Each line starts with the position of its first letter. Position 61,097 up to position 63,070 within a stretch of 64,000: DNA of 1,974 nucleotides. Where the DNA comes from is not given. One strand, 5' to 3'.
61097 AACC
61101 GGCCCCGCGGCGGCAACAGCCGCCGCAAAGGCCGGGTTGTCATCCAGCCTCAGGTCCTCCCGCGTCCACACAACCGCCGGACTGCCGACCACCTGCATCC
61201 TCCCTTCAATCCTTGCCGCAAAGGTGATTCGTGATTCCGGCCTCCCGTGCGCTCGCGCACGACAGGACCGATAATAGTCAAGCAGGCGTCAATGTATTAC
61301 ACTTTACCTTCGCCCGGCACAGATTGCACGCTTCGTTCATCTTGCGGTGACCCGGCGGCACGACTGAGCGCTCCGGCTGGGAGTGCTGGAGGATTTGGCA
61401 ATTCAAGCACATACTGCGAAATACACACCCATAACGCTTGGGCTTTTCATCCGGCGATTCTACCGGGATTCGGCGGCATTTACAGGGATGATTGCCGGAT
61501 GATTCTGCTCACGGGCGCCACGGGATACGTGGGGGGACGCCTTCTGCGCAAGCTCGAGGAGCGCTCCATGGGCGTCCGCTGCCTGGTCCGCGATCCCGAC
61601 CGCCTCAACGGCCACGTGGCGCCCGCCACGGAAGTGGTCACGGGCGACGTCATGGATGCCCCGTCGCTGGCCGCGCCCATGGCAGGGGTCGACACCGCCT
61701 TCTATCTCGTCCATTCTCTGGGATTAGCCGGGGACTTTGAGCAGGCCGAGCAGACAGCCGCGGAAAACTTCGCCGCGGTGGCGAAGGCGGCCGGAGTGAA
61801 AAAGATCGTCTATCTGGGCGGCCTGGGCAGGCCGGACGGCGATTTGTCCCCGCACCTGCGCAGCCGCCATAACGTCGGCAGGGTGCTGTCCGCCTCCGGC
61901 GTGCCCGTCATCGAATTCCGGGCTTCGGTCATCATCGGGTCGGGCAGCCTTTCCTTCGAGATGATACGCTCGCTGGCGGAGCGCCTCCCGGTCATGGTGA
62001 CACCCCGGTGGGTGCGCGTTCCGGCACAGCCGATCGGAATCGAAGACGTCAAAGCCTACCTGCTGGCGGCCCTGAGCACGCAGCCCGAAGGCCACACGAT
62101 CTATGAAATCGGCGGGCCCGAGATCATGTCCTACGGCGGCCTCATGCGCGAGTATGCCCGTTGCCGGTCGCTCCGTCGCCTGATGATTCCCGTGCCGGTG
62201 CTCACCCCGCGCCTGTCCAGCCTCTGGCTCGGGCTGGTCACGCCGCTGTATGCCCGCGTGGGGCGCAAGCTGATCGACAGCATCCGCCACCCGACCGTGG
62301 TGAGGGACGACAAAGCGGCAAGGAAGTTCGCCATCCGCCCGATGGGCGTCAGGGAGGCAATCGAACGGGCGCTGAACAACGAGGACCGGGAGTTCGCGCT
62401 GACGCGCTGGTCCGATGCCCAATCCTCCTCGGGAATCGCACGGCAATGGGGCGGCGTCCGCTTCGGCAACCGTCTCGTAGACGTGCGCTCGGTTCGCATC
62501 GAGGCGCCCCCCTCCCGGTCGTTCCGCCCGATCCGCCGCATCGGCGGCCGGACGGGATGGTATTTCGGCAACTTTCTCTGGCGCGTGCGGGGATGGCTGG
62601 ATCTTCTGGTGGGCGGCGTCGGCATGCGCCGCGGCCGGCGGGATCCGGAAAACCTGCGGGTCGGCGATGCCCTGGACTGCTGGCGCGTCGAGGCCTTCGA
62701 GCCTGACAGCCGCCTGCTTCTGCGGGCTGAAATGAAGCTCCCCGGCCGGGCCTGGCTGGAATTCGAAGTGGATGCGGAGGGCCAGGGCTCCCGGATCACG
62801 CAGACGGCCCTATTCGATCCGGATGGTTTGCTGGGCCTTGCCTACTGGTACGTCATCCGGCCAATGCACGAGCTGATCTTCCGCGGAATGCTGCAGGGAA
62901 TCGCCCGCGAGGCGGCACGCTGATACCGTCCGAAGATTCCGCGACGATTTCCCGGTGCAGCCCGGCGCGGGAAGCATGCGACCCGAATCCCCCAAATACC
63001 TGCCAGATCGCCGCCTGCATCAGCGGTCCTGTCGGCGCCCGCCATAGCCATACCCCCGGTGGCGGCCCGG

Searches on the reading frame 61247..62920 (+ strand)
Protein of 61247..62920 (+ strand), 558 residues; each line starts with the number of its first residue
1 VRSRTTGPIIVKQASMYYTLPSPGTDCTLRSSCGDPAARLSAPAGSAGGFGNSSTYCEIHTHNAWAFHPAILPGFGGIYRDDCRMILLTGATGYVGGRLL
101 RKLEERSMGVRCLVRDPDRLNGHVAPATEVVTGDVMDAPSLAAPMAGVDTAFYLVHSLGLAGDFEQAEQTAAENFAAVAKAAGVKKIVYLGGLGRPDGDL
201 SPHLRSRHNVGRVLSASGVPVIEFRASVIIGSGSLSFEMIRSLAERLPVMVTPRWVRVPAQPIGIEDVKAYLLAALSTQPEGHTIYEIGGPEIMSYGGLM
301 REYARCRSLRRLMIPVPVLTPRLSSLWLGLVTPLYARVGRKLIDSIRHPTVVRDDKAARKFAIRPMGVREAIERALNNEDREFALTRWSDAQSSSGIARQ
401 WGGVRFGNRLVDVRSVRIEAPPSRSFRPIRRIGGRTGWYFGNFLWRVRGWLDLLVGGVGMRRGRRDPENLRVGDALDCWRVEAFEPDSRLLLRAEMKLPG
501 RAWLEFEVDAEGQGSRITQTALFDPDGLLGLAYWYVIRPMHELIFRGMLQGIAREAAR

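Call 9: search_protein_families(library=pfam, proteins=[window:61247-62920:+], max_evalue=0.001)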
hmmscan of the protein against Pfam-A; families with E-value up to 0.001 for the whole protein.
window:61247-62920:+ (558 aa): 4 families
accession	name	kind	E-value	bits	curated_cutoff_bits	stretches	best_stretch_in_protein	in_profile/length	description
PF11066.14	DUF2867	-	9.4e-39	133.4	27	1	409-548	6-142/142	Protein of unknown function (DUF2867)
PF13460.12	NAD_binding_10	-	1.1e-16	61.6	27.2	1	90-197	1-103/184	NAD(P)H-binding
PF05368.20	NmrA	-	8.6e-14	52.2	27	1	85-226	4-145/298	NmrA-like family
PF01370.27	Epimerase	-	2.8e-08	33.9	20.9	1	86-191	1-114/240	NAD dependent epimerase/dehydratase family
